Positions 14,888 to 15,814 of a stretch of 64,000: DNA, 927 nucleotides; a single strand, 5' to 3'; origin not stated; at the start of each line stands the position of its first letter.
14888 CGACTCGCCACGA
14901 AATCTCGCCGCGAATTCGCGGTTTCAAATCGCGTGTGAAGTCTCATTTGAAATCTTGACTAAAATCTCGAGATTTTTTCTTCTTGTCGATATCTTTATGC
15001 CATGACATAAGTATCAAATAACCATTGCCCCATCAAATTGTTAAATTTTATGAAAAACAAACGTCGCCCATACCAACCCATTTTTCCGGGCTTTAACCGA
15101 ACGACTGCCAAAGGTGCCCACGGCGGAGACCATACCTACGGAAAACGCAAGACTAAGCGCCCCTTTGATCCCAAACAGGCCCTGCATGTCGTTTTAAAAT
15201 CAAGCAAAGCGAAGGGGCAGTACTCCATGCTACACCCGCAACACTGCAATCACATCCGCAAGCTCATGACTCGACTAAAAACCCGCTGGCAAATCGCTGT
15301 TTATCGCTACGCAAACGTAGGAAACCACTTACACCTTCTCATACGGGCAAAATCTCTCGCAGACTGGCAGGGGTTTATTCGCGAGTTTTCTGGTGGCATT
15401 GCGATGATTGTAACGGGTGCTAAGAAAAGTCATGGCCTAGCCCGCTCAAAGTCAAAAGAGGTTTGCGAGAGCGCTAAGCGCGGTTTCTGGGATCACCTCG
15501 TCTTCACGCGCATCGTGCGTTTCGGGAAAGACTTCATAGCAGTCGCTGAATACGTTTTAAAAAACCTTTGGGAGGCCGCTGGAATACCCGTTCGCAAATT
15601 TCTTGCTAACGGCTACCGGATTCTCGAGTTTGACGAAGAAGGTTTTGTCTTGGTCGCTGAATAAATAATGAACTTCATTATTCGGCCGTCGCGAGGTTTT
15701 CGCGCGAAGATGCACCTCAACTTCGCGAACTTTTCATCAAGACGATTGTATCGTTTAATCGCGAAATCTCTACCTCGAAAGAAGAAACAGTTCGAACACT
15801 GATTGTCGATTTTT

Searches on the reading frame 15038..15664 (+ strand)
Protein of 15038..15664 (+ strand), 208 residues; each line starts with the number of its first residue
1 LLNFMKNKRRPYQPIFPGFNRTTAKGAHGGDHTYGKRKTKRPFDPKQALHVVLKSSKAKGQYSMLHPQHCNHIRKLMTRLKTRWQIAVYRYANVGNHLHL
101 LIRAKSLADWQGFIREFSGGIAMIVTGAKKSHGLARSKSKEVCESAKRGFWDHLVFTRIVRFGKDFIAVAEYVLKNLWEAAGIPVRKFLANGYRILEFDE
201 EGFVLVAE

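Call 10: search_protein_families(library=pfam, proteins=[window:15038-15664:+])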
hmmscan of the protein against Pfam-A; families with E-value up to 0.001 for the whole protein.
window:15038-15664:+ (208 aa): 1 family
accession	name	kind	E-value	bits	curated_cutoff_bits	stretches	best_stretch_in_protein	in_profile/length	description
PF01797.21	Y1_Tnp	-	0.00024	21.6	23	1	58-125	13-80/121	Transposase IS200 like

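Call 30: search_protein_families(library=ncbifam, proteins=[window:15038-15664:+], max_evalue=0.01)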
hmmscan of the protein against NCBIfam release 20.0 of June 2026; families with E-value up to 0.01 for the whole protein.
window:15038-15664:+ (208 aa): 1 family
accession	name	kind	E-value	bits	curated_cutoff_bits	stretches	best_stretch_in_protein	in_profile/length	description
NF047646.1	REP_Tyr_transpos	equivalog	5.6e-06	26.3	80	1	61-176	22-130/146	REP-associated tyrosine transposase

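Call 48: search_solved_structures(query=window:15050-15664:+, max_evalue=1)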
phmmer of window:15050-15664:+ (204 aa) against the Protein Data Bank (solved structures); distinct sequences matched with E-value up to 1: 1.
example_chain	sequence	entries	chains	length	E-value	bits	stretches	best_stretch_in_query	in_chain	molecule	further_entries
28jw_d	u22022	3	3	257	0.044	16.6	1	4-81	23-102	Small ribosomal subunit protein uS4c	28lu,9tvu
